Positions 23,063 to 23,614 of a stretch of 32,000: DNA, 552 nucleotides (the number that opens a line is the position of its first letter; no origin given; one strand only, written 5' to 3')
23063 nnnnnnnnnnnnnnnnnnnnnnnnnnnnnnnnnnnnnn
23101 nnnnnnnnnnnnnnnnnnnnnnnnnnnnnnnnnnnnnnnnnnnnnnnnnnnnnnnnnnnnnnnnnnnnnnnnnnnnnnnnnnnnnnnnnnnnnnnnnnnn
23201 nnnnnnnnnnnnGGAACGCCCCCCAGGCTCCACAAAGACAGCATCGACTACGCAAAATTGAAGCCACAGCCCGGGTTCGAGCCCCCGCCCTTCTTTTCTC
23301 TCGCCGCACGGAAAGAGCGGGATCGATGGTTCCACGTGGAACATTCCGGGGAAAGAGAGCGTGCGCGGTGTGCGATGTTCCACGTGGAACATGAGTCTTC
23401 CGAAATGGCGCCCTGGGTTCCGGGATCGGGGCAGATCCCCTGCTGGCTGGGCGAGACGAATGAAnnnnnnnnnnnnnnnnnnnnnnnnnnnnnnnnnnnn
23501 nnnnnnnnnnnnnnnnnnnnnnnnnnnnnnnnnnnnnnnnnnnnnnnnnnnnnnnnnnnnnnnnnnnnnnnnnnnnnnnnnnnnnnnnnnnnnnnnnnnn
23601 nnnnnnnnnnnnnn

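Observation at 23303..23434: Two parS centromere sites embedded in frame in a lineage-specific insertion in mnmG (gidA)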

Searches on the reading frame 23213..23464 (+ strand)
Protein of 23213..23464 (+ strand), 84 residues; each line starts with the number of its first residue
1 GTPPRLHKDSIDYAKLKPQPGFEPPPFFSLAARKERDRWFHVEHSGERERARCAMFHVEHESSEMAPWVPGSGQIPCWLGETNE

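Call 19: find_related_loci(query=A1, collection=genome_contigs, flank=10000)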
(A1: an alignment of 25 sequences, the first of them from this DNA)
Query A1 (84 aa) in genome_contigs; peptide patterns used: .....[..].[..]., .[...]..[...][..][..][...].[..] (x = any residue, [..] = any of these).
600 stretches matched a pattern (row limit reached: there are more); 420 encode a relative of the query (tblastn E <= 1e-3); the best 80 are kept; 80 distinct loci.
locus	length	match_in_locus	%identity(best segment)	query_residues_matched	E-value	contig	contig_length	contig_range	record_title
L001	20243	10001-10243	58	1-84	1e-30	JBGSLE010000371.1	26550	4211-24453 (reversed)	MAG: Pontiella sp. isolate JTS-AC199 k141_4033341, whole genome shotgun sequence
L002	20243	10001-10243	56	1-84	2e-30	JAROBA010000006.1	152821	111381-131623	Pontiellaceae bacterium B1224 scaffold_6_length=152822, whole genome shotgun sequence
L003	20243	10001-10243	56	1-84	6e-30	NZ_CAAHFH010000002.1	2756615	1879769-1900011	Pontiella sulfatireligans strain F21(T), whole genome shotgun sequence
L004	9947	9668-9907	59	1-83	2e-29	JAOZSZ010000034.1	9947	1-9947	MAG: Pontiella sp. isolate GMC7.concoct.205 GMC7_3437_length_9947_cov_8.144865, whole genome shotgun sequence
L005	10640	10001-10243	61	1-83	8e-29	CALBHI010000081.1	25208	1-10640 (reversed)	MAG TPA_asm: uncultured Verrucomicrobia bacterium isolate SRR5576005_bin.32_CONCOCT_v1.1_MAG genome assembly, contig: ER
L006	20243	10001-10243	57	1-84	9e-28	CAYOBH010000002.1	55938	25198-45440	MAG TPA_asm: uncultured Verrucomicrobiota bacterium isolate SRP263991_co2_653 genome assembly, contig: NODE_379_length_5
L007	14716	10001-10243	56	1-84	6e-28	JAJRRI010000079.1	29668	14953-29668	MAG: Verrucomicrobia bacterium isolate Dive100_bin2.72 k141_316832, whole genome shotgun sequence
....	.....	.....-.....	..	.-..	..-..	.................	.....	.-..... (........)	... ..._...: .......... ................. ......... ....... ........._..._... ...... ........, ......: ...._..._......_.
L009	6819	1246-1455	56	1-84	8e-26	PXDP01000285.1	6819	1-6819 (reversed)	MAG: PVC group bacterium isolate T3Sed10_339R1 T3-Sed10-C30264, whole genome shotgun sequence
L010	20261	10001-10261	55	1-84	1e-25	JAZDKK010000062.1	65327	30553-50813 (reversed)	MAG: Verrucomicrobiota bacterium isolate MEGAHIT-group-0.530 k141_15597753, whole genome shotgun sequence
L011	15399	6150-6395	59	1-83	2e-25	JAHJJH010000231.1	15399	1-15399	MAG: Verrucomicrobia bacterium isolate Modern_marine_rock_biofilm.mb.29 Modern_marine_rock.mb.29_k141_590959, whole geno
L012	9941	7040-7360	43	1-84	3e-25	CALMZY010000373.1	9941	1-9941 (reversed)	MAG TPA_asm: uncultured Lentisphaerae bacterium isolate SRR8868559_bin.156_CONCOCT_v1.1_MAG genome assembly, contig: ERZ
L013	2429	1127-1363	55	1-83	4e-25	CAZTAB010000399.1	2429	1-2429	MAG TPA_asm: uncultured Verrucomicrobiota bacterium isolate SRP092796_co2_739 genome assembly, contig: k141_204198, whol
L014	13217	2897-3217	42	1-84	7e-25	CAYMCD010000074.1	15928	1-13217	MAG TPA_asm: uncultured Verrucomicrobiota bacterium isolate binchicken_co16_330 genome assembly, contig: NODE_6159_lengt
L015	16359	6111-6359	55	1-84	2e-24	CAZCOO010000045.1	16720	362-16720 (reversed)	MAG TPA_asm: uncultured Verrucomicrobiota bacterium isolate binchicken_co15_63 genome assembly, contig: NODE_2011_length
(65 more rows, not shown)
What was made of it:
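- On Chromosomal parS (ParB-binding centromere): The single genome-collection scan was already used (call 19).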
